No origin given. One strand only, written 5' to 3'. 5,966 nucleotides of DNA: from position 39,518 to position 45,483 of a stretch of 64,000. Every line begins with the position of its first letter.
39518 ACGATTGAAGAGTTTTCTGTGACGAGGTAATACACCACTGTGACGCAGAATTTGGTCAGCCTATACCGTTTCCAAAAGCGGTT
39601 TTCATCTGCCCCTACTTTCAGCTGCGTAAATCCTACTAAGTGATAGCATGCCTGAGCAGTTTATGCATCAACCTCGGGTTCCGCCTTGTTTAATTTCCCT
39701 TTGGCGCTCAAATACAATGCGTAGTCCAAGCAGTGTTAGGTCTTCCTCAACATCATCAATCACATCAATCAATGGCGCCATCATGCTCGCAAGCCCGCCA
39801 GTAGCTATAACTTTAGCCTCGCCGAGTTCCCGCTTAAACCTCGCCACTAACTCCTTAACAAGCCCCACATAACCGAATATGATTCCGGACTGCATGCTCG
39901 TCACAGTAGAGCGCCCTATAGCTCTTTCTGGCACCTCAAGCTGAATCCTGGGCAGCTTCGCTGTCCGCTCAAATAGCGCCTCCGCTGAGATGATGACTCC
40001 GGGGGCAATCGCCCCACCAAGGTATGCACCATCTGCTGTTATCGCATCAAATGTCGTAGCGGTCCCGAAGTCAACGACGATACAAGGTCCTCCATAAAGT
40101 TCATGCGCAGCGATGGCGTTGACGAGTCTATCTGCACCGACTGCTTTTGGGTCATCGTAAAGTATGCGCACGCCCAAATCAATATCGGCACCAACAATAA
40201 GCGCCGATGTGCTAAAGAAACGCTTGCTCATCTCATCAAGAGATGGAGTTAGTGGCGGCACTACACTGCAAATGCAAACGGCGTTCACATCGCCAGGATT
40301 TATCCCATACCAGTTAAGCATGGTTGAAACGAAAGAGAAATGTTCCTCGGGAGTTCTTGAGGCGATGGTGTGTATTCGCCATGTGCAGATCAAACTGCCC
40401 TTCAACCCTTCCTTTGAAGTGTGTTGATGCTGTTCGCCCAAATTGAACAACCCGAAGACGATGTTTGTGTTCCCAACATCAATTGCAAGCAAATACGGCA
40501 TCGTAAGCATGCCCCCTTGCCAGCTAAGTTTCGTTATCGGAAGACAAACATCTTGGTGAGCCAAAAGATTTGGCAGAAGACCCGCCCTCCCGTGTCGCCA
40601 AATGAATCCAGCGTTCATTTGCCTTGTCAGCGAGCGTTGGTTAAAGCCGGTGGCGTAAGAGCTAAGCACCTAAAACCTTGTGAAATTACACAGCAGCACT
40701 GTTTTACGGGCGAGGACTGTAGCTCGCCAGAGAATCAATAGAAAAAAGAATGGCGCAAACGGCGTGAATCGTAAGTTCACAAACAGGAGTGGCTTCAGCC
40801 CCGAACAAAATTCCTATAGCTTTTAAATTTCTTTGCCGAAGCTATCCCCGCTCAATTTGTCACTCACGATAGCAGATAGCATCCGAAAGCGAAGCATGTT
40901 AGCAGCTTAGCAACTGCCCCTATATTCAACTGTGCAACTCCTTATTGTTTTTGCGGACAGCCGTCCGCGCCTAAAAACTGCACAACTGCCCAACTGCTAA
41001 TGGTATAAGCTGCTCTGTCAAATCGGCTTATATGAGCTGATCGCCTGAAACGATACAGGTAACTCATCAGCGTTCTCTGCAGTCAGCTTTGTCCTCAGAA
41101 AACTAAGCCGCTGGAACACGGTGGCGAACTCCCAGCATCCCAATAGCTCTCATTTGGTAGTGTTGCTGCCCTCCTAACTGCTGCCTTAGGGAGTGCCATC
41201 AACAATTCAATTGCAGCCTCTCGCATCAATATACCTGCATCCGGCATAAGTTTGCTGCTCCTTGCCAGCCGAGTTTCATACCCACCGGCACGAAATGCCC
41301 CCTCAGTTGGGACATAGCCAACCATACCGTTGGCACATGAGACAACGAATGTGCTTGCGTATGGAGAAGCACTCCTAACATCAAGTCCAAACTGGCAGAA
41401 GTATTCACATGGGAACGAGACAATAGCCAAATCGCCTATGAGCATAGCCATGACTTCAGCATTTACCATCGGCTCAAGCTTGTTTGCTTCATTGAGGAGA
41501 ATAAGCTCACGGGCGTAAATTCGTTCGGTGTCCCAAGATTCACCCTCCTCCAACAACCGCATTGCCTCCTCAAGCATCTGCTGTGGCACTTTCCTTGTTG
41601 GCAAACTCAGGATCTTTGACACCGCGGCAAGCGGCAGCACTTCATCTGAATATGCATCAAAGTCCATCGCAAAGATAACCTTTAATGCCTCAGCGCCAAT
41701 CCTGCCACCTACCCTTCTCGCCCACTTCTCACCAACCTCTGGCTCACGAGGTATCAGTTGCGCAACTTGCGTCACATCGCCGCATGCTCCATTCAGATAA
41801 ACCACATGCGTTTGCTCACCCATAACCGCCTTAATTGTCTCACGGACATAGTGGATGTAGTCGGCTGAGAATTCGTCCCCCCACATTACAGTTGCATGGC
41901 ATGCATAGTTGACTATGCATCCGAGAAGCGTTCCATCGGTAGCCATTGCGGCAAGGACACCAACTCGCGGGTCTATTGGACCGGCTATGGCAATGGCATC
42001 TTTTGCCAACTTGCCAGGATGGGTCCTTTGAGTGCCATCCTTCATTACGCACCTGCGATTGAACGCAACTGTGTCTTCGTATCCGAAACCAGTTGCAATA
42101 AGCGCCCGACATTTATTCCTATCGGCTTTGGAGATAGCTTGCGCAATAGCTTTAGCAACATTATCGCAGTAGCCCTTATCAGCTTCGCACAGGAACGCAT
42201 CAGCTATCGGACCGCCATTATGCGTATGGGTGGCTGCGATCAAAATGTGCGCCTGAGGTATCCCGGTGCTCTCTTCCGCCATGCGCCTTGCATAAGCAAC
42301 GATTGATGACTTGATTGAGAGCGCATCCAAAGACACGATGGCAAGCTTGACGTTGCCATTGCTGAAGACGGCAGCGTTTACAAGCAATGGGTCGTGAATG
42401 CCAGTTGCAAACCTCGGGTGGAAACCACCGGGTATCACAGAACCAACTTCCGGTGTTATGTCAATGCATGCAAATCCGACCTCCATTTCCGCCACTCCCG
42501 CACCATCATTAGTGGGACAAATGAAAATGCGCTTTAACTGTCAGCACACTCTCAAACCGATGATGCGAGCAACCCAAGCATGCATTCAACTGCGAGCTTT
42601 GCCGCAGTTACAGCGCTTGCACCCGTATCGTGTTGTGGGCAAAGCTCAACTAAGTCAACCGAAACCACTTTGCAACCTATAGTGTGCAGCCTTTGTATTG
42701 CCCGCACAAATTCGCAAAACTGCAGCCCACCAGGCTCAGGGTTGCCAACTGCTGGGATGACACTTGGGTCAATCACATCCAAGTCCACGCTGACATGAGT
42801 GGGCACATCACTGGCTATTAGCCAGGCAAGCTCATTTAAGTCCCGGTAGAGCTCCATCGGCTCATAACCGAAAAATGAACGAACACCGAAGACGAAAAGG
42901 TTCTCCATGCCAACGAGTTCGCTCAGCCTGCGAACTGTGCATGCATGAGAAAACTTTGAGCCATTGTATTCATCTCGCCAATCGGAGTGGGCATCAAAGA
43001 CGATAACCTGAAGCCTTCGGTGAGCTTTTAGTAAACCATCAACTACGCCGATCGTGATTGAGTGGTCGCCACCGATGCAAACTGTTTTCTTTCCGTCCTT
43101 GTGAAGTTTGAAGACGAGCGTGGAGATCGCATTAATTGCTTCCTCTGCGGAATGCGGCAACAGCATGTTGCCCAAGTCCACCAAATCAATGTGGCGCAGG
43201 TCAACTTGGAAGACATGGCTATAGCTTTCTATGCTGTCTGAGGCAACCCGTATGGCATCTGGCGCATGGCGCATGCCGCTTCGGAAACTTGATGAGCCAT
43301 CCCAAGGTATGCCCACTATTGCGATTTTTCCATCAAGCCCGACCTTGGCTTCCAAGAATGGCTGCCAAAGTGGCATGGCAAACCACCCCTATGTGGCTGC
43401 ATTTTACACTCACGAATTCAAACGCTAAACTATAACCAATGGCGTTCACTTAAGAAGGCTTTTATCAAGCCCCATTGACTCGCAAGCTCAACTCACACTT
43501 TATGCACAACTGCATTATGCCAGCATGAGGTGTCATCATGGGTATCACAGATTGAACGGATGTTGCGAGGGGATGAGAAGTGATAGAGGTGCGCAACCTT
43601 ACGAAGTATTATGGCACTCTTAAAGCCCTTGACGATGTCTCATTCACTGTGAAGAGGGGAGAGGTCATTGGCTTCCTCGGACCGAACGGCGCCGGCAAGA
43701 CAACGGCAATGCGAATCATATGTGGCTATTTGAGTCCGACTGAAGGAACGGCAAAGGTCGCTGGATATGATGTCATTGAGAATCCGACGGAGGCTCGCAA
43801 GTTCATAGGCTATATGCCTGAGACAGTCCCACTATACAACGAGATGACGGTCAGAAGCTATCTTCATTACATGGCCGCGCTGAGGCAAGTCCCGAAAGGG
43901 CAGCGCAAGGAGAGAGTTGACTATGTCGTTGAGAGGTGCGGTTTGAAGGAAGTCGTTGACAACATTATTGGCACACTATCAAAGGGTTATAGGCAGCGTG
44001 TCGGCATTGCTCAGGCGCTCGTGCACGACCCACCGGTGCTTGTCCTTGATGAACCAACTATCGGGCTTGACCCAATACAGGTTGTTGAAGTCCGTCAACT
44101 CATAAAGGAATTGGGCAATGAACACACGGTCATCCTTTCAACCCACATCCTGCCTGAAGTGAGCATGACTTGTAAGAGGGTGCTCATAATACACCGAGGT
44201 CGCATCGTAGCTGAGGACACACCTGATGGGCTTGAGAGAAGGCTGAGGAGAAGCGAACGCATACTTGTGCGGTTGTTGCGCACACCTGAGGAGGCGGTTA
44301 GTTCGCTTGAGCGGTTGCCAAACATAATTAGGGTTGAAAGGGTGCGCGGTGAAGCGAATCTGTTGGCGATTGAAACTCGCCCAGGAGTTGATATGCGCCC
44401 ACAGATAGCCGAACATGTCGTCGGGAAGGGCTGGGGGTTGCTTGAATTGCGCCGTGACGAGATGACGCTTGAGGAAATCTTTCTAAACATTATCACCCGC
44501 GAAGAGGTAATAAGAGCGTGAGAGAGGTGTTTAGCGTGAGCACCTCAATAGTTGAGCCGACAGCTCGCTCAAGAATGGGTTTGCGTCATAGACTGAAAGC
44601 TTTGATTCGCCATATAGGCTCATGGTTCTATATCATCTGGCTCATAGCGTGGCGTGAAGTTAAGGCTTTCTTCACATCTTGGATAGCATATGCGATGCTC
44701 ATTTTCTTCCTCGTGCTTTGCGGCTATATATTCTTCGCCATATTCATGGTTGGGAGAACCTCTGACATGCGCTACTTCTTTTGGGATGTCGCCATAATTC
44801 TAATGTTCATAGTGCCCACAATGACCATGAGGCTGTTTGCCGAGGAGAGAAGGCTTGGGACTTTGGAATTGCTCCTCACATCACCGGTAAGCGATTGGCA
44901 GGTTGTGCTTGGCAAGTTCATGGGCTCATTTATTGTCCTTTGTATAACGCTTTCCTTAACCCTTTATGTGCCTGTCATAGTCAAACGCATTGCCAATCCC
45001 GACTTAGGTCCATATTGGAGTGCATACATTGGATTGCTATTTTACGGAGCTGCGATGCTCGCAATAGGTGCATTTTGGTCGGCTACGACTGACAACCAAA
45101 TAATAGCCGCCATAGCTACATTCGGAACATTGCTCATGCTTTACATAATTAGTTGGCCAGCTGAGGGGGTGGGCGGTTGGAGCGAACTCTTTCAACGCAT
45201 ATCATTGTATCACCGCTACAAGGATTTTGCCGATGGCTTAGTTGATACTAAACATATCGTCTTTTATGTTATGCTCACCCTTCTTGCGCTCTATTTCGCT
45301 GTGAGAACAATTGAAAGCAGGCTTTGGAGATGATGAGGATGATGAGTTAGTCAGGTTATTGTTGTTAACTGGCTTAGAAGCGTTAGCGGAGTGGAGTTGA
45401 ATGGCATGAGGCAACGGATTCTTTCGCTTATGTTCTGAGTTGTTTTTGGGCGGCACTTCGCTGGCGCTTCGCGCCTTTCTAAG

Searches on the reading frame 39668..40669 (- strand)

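Call 11: search_protein_families(library=pfam, proteins=[window:39668-40669:-], max_evalue=0.00001)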
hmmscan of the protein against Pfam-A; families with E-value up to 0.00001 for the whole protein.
window:39668-40669:- (333 aa): 1 family
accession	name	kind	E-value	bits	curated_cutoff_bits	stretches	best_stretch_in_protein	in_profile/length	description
PF03309.20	Pan_kinase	-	4.8e-71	239.3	24.7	1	60-277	1-205/205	Type III pantothenate kinase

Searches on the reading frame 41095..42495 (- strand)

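Call 11: search_protein_families(library=pfam, proteins=[window:41095-42495:-], max_evalue=0.00001)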
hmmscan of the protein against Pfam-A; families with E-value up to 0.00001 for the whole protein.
window:41095-42495:- (466 aa): 1 family
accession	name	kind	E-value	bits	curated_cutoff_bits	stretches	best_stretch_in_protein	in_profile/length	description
PF04734.18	Ceramidase_alk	-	4.5e-06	26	32.1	0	6-205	3-208/509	Neutral/alkaline non-lysosomal ceramidase, N-terminal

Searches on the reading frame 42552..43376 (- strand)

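Call 104: search_protein_families(library=pfam, proteins=[window:42552-43376:-], max_evalue=0.00001)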
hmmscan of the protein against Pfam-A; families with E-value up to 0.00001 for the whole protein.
window:42552-43376:- (274 aa): 1 family
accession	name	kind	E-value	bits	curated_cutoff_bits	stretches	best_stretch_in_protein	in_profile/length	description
PF00491.26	Arginase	-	2.7e-65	221.1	22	1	17-267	2-279/280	Arginase family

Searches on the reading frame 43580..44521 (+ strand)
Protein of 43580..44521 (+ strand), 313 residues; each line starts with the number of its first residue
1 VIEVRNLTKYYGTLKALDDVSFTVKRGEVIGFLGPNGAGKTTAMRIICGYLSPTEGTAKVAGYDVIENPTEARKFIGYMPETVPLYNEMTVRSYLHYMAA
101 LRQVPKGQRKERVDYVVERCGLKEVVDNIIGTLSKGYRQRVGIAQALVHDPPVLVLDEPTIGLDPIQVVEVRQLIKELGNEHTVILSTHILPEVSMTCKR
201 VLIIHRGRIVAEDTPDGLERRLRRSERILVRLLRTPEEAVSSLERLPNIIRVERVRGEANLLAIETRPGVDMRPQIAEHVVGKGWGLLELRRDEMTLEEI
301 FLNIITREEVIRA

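Call 104: search_protein_families(library=pfam, proteins=[window:43580-44521:+], max_evalue=0.00001)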
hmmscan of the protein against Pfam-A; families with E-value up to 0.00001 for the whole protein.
window:43580-44521:+ (313 aa): 2 families
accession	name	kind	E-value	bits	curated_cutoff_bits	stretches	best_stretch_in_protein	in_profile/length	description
PF00005.33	ABC_tran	-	1e-32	114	25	1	17-160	1-136/137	ABC transporter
PF13304.12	AAA_21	-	4.7e-10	40.4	27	0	142-192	247-300/304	AAA domain, putative AbiEii toxin, Type IV TA system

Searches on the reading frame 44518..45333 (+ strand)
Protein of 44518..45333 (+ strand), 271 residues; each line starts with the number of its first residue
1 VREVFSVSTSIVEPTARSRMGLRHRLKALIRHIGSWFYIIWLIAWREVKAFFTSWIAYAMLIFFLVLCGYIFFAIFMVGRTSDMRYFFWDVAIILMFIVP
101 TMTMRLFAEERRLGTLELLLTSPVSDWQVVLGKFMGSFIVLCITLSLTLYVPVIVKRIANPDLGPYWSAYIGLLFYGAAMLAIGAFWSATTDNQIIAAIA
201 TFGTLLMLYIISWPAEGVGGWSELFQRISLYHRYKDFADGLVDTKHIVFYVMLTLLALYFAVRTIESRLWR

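Call 104: search_protein_families(library=pfam, proteins=[window:44518-45333:+], max_evalue=0.00001)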
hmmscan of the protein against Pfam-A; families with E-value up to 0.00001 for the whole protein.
window:44518-45333:+ (271 aa): 3 families
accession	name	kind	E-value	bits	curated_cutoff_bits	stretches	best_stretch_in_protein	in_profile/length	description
PF12698.13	ABC2_membrane_3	-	8.7e-16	58.4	31.6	1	91-219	168-296/347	ABC-2 family transporter protein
PF12679.13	ABC2_membrane_2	-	5.2e-11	42.8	27.2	1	43-212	3-199/283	ABC-2 family transporter protein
PF01061.29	ABC2_membrane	-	8e-07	29.2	26.9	1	40-229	3-197/211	ABC-2 type transporter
